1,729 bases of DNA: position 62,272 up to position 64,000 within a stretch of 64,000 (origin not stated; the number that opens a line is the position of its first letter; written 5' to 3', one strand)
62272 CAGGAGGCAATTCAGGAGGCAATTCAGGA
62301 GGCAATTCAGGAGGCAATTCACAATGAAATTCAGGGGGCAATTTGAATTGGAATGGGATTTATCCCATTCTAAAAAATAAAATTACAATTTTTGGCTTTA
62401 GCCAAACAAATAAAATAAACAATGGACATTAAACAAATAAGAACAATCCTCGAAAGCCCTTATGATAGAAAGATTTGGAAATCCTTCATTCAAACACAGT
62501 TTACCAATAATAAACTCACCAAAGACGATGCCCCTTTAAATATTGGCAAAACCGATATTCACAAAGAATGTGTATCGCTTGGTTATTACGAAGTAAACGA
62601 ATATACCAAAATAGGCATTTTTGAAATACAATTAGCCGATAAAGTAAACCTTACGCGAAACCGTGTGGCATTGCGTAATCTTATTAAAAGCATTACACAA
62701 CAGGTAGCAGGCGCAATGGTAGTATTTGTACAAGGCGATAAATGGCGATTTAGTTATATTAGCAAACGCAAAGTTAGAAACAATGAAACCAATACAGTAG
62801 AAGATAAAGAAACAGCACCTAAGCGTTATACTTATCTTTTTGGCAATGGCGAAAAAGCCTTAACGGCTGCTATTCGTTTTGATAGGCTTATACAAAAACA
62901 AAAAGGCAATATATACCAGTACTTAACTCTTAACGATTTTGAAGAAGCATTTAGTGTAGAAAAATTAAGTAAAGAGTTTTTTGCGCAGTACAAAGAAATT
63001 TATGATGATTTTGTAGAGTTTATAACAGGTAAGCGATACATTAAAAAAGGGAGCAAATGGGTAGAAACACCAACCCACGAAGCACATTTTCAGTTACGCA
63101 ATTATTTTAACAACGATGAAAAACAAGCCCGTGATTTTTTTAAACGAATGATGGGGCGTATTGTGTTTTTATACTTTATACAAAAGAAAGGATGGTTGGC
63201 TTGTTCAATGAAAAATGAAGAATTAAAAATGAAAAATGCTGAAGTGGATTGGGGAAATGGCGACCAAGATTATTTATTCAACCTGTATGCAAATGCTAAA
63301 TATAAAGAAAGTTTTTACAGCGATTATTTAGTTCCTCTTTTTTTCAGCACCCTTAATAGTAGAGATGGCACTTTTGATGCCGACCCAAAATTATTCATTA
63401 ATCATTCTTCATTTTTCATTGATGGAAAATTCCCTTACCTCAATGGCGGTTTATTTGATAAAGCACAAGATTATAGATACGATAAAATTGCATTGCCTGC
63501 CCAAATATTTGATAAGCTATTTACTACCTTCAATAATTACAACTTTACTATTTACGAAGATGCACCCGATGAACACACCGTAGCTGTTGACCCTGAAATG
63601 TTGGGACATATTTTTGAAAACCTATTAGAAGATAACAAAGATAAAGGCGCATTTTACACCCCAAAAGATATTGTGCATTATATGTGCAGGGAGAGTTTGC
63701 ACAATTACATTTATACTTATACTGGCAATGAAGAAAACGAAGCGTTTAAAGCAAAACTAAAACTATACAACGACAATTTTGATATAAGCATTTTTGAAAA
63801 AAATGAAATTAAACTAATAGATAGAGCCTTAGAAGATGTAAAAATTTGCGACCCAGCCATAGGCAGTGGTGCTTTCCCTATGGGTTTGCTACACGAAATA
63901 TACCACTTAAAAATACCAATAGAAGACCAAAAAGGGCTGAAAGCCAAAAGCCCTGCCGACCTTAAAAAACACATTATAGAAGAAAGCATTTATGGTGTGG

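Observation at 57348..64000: PLD-nuclease/SNF2-helicase fusion + DUF1016 nuclease + Eco57I-like methyltransferase: candidate uncharacterised ATP-dependent restriction-like defence system beside an integration hotspot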

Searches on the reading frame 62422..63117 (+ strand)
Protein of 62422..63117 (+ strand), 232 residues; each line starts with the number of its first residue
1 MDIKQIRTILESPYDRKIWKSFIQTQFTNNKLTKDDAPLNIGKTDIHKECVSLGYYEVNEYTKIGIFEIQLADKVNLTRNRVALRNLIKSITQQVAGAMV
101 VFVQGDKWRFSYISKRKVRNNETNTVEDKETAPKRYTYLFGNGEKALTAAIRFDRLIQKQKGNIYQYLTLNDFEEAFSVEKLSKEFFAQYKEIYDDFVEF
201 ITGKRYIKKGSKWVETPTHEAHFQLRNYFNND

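Call 52: search_solved_structures(query=A2, max_evalue=10, show_alignments=3)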
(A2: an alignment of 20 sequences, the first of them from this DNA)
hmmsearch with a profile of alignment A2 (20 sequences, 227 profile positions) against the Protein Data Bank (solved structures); distinct sequences matched with E-value up to 10: 0.

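Call 53: search_protein_families(library=pfam, alignment_id=A2, max_evalue=10)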
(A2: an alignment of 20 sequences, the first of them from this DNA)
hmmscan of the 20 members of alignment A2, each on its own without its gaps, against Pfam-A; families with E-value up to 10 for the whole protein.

A. member 1, seq(232 aa): 5 families
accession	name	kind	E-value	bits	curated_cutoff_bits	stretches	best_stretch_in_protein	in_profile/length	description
PF14335.11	DUF4391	-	0.0092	16.3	29.9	1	57-141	58-132/232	Domain of unknown function (DUF4391)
PF24399.1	DUF7543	-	0.018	15.5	27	1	149-177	34-62/71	Family of unknown function (DUF7543)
PF21277.2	T6SS_VgrG3-like_C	-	0.12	12.8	27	1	73-107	103-137/183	Type VI secretion system spike protein VgrG3-like, C-terminal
PF18182.6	mCpol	-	0.13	13.1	26.4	1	84-153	36-100/114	minimal CRISPR polymerase domain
PF06881.16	Elongin_A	-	0.41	11.6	29.8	1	13-38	36-61/105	RNA polymerase II transcription factor SIII (Elongin) subunit A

B. families by the number of members that match (of 20 scanned): 22 families
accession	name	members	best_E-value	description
PF04139.18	Rad9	2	0.016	Rad9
PF10368.14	YkyA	2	0.026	Putative cell-wall binding lipoprotein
PF12008.13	EcoR124_C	1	1.6e-05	Type I restriction and modification enzyme - subunit R C terminal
PF23309.1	DUF7083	1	0.0061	Domain of unknown function (DUF7083)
PF14335.11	DUF4391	1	0.0092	Domain of unknown function (DUF4391)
PF19710.4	PIK3CG_ABD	1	0.01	PIK3 catalytic subunit gamma adaptor-binding domain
PF16684.10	ResT-TelK_cat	1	0.017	Telomere resolvase ResT/TelK catalytic domain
PF24399.1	DUF7543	1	0.018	Family of unknown function (DUF7543)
PF09986.15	DUF2225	1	0.02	Uncharacterized protein conserved in bacteria (DUF2225)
PF03787.20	RAMPs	1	0.022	RAMP superfamily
PF05464.17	Phi-29_GP4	1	0.039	Phi-29-like late genes activator (early protein GP4)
PF16140.10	DUF4848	1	0.042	Domain of unknown function (DUF4848)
PF00276.25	Ribosomal_L23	1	0.053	Ribosomal protein L23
PF22736.1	NNH5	1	0.061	NACHT N-terminal Helical domain 5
PF04208.19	MtrA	1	0.068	Tetrahydromethanopterin S-methyltransferase, subunit A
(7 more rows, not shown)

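Call 58: predict_structure(alignment_id=A2)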
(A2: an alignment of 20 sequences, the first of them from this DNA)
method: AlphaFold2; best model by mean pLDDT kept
length: 232 residues; sequences in the alignment: 20
mean_pLDDT: 87.3   pTM: 0.73
mean pLDDT of the five models: 87.3, 87.2, 87.1, 85.4, 83.6
residues with pLDDT >= 90: 110; 70-90: 109; 50-70: 12; < 50: 1
segments of 3 or more residues with pLDDT < 50: none
pLDDT, mean of each block of 10 residues (from residue 1): 96 96 93 88 85 92 93 89 85 85 95 85 84 80 93 91 81 81 68 89 90 92 82 62
secondary structure, 60 per line:
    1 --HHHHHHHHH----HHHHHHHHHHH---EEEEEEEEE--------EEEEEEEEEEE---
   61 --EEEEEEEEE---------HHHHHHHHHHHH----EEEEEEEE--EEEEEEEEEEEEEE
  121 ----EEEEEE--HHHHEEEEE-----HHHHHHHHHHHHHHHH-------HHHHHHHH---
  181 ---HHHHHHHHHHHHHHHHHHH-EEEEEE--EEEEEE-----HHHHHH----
elements in order: H3-11 H16-26 E30-38 E47-57 E63-71 H81-92 E97-104 E107-120 E125-130 H133-136 E137-141 H147-162 H170-177 H184-202 E204-209 E212-217 H223-228

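Call 61: fold_search(model_id=the predicted structure, library=pdb)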
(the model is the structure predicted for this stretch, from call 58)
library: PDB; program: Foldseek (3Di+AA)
matches with E <= 10: 1252; with E <= 0.001: 6
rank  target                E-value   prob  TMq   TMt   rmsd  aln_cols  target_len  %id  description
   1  3bio_A                4.4e-05  0.99  0.21  0.17  14.3       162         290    9  Crystal structure of oxidoreductase (Gfo/Idh/MocA family member) from Porphyromonas gingivalis W83 (released 2007-12-25)
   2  3bio_B                1.1e-04  0.99  0.21  0.17  14.2       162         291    9  Crystal structure of oxidoreductase (Gfo/Idh/MocA family member) from Porphyromonas gingivalis W83 (released 2007-12-25)
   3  9ksn_A                3.4e-04  0.95  0.22  0.17  15.2       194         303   11  Crystal structure of meso-diaminopimelate dehydrogenase from Bacillus thermozeamaize mutant M9 complexed with NADP+ (released 2025-05-21)
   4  8hp0_A                3.6e-04  0.96  0.21  0.16  14.2       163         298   10  Crystal structure of meso-diaminopimelate dehydrogenase from Prevotella timonensis (released 2023-12-13)
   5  9ksn_B                4.9e-04  0.96  0.22  0.17  14.6       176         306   11  Crystal structure of meso-diaminopimelate dehydrogenase from Bacillus thermozeamaize mutant M9 complexed with NADP+ (released 2025-05-21)
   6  3wb9_A                5.2e-04  0.97  0.21  0.17  14.7       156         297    7  Crystal Structures of meso-diaminopimelate dehydrogenase from Symbiobacterium thermophilum (released 2014-03-26)
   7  8i78_A                1.7e-03  0.90  0.21  0.17  14.3       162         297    9  Meso-Diaminopimelate dehydrogenase (released 2024-02-07)
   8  9qiw_CJ               2.5e-03  0.35  0.17  0.15  19.4       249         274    9  Human pre-60S - State 3 (released 2025-04-30)
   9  8ir3_T                3.0e-03  0.60  0.16  0.15  13.2       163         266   10  human nuclear pre-60S ribosomal particle - State B' (released 2023-08-09)
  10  8rl2_CJ               7.8e-03  0.25  0.17  0.15  19.1       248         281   10  Human pre-60S - State 5 (released 2025-01-15)
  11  8ir1_T                8.8e-03  0.44  0.16  0.15  13.2       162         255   10  human nuclear pre-60S ribosomal particle - State A (released 2023-08-09)
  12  8fl0_ND               9.3e-03  0.30  0.14  0.13  13.2       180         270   12  Human nucleolar pre-60S ribosomal subunit (State H) (released 2023-07-12)
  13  5gz1_A                1.2e-02  0.77  0.24  0.18  14.2       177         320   10  Structure of substrate/cofactor-free D-amino acid dehydrogenase (released 2017-04-12)
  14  9dei_G                1.3e-02  0.25  0.13  0.15  10.9       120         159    8  Trypanosoma brucei mitochondrial RNA-editing catalytic complex 1, U-deletion (RECC1) (released 2026-01-21)
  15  4ckn_D                1.3e-02  0.25  0.16  0.19  14.4       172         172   13  Structure of an N-terminal fragment of Leishmania SAS-6 containing parts of its coiled coil domain, F257E mutant (released 2014-03-05)
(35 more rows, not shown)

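Call 63: search_protein_representatives(alignment_id=A2)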
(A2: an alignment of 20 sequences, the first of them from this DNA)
Query: 20 sequences, 227 profile positions. Proteins with E-value up to 0.001 (for the whole library): 2214; up to 1e-10: 1608; up to 1e-30: 599. The best 150 are listed.
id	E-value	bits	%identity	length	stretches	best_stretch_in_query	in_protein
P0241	7.1e-89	313.7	-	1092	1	1-227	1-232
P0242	1.0e-88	313.1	-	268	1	1-227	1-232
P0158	1.8e-88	312.3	-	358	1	1-226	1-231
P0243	9.4e-88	310.0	-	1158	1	1-227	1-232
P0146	1.3e-85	303.0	-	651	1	1-226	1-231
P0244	1.2e-82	293.3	-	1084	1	1-227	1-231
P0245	4.3e-81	288.2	-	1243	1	1-227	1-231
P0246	1.7e-80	286.3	-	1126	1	3-227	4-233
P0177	8.5e-79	280.7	-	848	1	1-214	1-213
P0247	4.1e-77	275.2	-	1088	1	4-220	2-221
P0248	9.0e-77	274.1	-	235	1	5-225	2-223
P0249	1.3e-76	273.5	-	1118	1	1-227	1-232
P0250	5.6e-76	271.5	-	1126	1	1-227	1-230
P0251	6.1e-76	271.4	-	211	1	1-204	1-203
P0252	1.6e-75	270.0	-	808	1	5-225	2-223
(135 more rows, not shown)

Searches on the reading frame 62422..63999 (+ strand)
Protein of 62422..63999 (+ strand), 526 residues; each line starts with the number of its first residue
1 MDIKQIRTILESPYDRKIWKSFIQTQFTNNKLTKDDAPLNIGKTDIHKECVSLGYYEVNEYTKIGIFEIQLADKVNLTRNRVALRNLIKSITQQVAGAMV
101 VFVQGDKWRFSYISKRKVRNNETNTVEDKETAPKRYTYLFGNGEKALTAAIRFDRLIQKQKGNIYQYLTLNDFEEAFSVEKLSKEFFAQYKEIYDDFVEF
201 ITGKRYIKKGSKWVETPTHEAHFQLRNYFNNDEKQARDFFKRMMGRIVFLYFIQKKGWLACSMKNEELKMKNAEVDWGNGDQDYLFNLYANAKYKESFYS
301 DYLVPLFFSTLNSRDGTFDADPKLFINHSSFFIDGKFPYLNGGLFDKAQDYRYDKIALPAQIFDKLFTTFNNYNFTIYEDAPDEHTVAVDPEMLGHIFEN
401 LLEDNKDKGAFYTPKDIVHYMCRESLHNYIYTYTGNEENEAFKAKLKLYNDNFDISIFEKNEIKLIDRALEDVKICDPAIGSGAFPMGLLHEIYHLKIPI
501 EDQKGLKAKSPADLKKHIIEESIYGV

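Call 7: search_protein_families(library=pfam, proteins=[window:62422-63999:+], max_evalue=0.1)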
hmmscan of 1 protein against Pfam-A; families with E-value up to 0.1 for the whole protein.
window:62422-63999:+ (526 aa): 3 families
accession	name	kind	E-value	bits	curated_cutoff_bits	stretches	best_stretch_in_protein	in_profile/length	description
PF02384.22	N6_Mtase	-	0.0016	18.3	20.4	1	391-422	3-39/311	N-6 DNA Methylase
PF14335.11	DUF4391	-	0.03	14.6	29.9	0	57-141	58-132/232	Domain of unknown function (DUF4391)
PF24399.1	DUF7543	-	0.056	13.9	27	0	149-177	34-62/71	Family of unknown function (DUF7543)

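Call 8: search_protein_families(library=padloc, proteins=[window:62422-63999:+], max_evalue=0.001)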
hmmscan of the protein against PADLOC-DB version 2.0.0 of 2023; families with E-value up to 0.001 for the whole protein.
window:62422-63999:+ (526 aa): 8 families
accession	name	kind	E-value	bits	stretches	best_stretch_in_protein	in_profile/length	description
PDLC03596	REase_MTase_IIG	-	3.8e-48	162.3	3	6-400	10-397/1148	Type IIG restriction enzyme-methyltransferase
PDLC03601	REase_MTase_IIG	-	2.8e-34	116.2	1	231-497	231-485/1110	Type IIG restriction enzyme-methyltransferase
PDLC03628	REase_MTase_IIG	-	2.6e-17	60.2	1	209-449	160-378/1100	Type IIG restriction enzyme-methyltransferase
PDLC03612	REase_MTase_IIG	-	4e-14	49.8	1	350-493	389-530/1247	Type IIG restriction enzyme-methyltransferase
PDLC02525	PglX|PglXI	-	5.2e-05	20.1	1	411-526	231-331/607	PglX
PDLC03021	MTase_I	-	7.9e-05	19.7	0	390-422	142-177/491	Type I methyltransferase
PDLC03627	REase_MTase_IIG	-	0.00016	17.5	1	384-486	323-421/1136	Type IIG restriction enzyme-methyltransferase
PDLC02645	DrmMI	-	0.00061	16.1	0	404-485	545-607/772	DrmMI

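Call 9: search_protein_families(library=ncbifam, proteins=[window:62422-63999:+], max_evalue=0.001)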
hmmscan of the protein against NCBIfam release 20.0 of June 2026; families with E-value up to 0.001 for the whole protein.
window:62422-63999:+ (526 aa): 1 family
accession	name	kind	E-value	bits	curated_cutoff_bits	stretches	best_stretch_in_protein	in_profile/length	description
NF033452.1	BREX_1_MTaseX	exception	3e-06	25.4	500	1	411-526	253-361/1210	BREX-1 system adenine-specific DNA-methyltransferase PglX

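Call 30: find_homologous_proteins(query=window:62422-63999:+, max_evalue=0.00001)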
Query window:62422-63999:+ (526 aa): 4570 proteins with E <= 0.00001 among 8000 candidates; the best 120 are listed.
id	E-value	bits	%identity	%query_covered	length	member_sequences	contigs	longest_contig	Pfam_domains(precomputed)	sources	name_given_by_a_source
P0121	4.0e-290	981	83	100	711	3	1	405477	PF02384.23,PF07669.18,PF20473.5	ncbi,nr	ncbi:MAG: Eco57I restriction-modification methylase domain-containing protein [Saprospiraceae bacter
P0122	1.2e-277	940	78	100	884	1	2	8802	PF02384.23,PF07669.18,PF20473.5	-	-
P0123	2.8e-265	899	84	88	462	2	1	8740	-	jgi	-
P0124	8.6e-263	891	77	100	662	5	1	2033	PF02384.23,PF07669.18,PF20473.5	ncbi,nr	ncbi:MAG: hypothetical protein ORN58_03880, partial [Sediminibacterium sp.]|nr:hypothetical protein 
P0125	7.3e-231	786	71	95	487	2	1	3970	-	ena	-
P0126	3.3e-230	784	68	100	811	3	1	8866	PF02384.23,PF07669.18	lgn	-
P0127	9.0e-226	769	68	100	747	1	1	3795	PF02384.23,PF07669.18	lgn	-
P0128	7.0e-216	736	66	100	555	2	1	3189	PF02384.23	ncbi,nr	ncbi:MAG: DNA modification methylase, partial [Bacteroidetes bacterium]|nr:DNA modification methylas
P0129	5.8e-214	730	65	100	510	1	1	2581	-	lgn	-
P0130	8.6e-211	720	65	100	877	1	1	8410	PF02384.23,PF07669.18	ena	-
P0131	8.3e-210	716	63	100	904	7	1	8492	PF02384.23,PF07669.18,PF20473.5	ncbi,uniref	ncbi:Eco57I restriction-modification methylase domain-containing protein, partial [Flavobacterium sp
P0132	5.9e-207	707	64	100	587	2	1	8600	PF02384.23,PF07669.18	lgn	-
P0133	9.1e-207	706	62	100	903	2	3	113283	PF02384.23,PF07669.18,PF20473.5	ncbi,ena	-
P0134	2.4e-206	705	64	100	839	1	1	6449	PF02384.23,PF07669.18,PF20473.5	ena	-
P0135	7.2e-206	703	63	100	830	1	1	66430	PF02384.23,PF07669.18,PF20473.5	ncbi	-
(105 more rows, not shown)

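Call 42: find_related_loci(query=A1, collection=metagenome_contigs, flank=10000)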
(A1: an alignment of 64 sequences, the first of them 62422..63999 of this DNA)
Query A1 (526 aa) in metagenome_contigs; peptide patterns used: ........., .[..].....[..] (x = any residue, [..] = any of these).
600 stretches matched a pattern (row limit reached: there are more); 579 encode a relative of the query (tblastn E <= 1e-3); the best 80 are kept; 80 distinct loci.
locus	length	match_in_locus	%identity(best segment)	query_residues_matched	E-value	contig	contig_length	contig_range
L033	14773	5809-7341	65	1-526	0e+0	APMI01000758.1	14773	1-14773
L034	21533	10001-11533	63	1-526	0e+0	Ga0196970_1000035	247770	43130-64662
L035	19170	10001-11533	65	1-526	0e+0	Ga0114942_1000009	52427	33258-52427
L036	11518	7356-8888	64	1-526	0e+0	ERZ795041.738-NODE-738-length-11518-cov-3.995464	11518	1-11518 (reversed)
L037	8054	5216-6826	43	14-526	3e-126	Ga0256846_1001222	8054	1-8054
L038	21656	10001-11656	43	3-526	3e-124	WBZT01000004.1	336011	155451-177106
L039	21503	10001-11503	42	9-526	2e-119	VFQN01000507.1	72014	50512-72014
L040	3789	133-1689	42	1-526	1e-120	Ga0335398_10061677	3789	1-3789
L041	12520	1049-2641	42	1-526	1e-115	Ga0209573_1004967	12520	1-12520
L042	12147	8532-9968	44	14-526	7e-116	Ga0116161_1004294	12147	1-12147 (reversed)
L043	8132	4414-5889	43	1-526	1e-115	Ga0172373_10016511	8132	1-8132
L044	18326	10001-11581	40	5-526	6e-115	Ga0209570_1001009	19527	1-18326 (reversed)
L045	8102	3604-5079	43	1-526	3e-114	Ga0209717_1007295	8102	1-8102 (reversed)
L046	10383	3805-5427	40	1-526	3e-113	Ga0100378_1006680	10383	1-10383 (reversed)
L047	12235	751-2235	42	1-526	2e-113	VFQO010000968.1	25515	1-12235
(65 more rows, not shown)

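Call 44: predict_structure(alignment_id=A1)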
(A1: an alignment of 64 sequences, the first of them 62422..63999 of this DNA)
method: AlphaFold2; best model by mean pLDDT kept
length: 526 residues; sequences in the alignment: 64
mean_pLDDT: 81.7   pTM: 0.67
mean pLDDT of the five models: 81.7, 81.5, 81.0, 79.3, 79.0
residues with pLDDT >= 90: 178; 70-90: 254; 50-70: 71; < 50: 23
segments of 3 or more residues with pLDDT < 50: 377-386, 405-412
pLDDT, mean of each block of 10 residues (from residue 1): 92 94 90 87 84 91 92 84 81 86 92 82 79 71 82 90 84 83 85 96 93 93 96 94 91 84 60 72 91 94 92 79 68 73 78 94 94 61 50 65 47 61 86 89 81 78 90 70 73 88 69 82 61
secondary structure, 60 per line:
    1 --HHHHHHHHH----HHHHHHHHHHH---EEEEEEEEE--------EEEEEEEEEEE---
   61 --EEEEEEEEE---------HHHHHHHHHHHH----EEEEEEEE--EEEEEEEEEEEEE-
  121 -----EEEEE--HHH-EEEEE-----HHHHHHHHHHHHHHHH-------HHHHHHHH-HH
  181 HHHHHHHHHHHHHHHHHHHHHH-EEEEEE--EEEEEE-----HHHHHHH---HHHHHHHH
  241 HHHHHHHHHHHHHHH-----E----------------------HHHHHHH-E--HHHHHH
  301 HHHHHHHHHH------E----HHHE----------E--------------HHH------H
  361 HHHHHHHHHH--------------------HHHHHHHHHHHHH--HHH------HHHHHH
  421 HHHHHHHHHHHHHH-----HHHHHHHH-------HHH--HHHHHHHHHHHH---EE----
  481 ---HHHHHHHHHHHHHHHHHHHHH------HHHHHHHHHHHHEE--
elements in order: H3-11 H16-26 E30-38 E47-57 E63-71 H81-92 E97-104 E107-119 E126-130 E137-141 H147-162 H170-177 H179-202 E204-209 E212-217 H223-229 H233-255 H284-290 H295-310 H360-370 H391-403 H415-434 H440-447 H460-471 H484-504 H511-522

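Call 49: fold_search(model_id=the predicted structure, library=pdb)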
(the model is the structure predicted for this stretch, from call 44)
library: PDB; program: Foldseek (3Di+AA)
matches with E <= 10: 667; with E <= 0.001: 0
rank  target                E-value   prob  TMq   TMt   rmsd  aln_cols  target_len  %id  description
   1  3bio_A                2.2e-03  0.98  0.10  0.17  14.3       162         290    9  Crystal structure of oxidoreductase (Gfo/Idh/MocA family member) from Porphyromonas gingivalis W83 (released 2007-12-25)
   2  8hp0_A                6.1e-03  0.93  0.10  0.17  14.2       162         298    9  Crystal structure of meso-diaminopimelate dehydrogenase from Prevotella timonensis (released 2023-12-13)
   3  2iub_A                2.3e-02  0.16  0.12  0.15  28.8       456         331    9  Crystal structure of a divalent metal ion transporter CorA at 2.9 A resolution. (released 2006-08-03)
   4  2iub_H                2.4e-02  0.18  0.11  0.15  21.7       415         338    9  Crystal structure of a divalent metal ion transporter CorA at 2.9 A resolution. (released 2006-08-03)
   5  2iub_J                2.7e-02  0.16  0.11  0.15  21.8       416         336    9  Crystal structure of a divalent metal ion transporter CorA at 2.9 A resolution. (released 2006-08-03)
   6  2iub_C                3.6e-02  0.14  0.11  0.15  28.4       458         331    9  Crystal structure of a divalent metal ion transporter CorA at 2.9 A resolution. (released 2006-08-03)
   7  8ir3_T                5.4e-02  0.28  0.08  0.12  13.8       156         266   10  human nuclear pre-60S ribosomal particle - State B' (released 2023-08-09)
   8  2iub_G                6.0e-02  0.12  0.11  0.15  29.3       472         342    9  Crystal structure of a divalent metal ion transporter CorA at 2.9 A resolution. (released 2006-08-03)
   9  9qiw_CJ               8.9e-02  0.54  0.08  0.13   9.1       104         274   14  Human pre-60S - State 3 (released 2025-04-30)
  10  8fl0_ND               1.3e-01  0.20  0.09  0.13  13.2       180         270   12  Human nucleolar pre-60S ribosomal subunit (State H) (released 2023-07-12)
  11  8sf0_A                1.3e-01  0.07  0.10  0.09  26.9       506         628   11  Cryo-EM Structure of RyR1 + cAMP (Local Refinement of TMD) (released 2023-05-24)
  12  8ir1_T                1.6e-01  0.16  0.08  0.12  13.8       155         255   10  human nuclear pre-60S ribosomal particle - State A (released 2023-08-09)
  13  9dei_G                1.6e-01  0.16  0.08  0.15  10.9       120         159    8  Trypanosoma brucei mitochondrial RNA-editing catalytic complex 1, U-deletion (RECC1) (released 2026-01-21)
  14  7mqa_SM               1.8e-01  0.21  0.08  0.12  11.3       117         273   10  Cryo-EM structure of the human SSU processome, state post-A1 (released 2021-09-22)
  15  8rl2_CJ               1.9e-01  0.41  0.08  0.12   9.1       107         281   12  Human pre-60S - State 5 (released 2025-01-15)
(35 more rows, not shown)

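Call 73: find_encoding_contigs(protein=P0122, flank=10000, max_places=4)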
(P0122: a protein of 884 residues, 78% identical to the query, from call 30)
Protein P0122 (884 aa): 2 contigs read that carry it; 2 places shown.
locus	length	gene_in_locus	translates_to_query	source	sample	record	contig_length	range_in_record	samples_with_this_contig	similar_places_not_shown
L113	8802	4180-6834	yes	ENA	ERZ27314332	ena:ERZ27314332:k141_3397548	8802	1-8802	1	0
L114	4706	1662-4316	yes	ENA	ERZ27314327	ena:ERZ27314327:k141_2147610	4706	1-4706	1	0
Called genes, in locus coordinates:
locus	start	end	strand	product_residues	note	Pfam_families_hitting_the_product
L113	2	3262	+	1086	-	?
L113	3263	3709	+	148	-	PF17761:DUF1016_N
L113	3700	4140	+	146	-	PF13366:PDDEXK_3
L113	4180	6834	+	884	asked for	PF20473:MmeI_Mtase (weak), PF07669:Eco57I, PF02384:N6_Mtase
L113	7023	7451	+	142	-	-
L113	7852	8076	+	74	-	PF13366:PDDEXK_3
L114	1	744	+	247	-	?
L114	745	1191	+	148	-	PF17761:DUF1016_N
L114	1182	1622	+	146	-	PF13366:PDDEXK_3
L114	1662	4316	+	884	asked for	PF20473:MmeI_Mtase (weak), PF07669:Eco57I, PF02384:N6_Mtase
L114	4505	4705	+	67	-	?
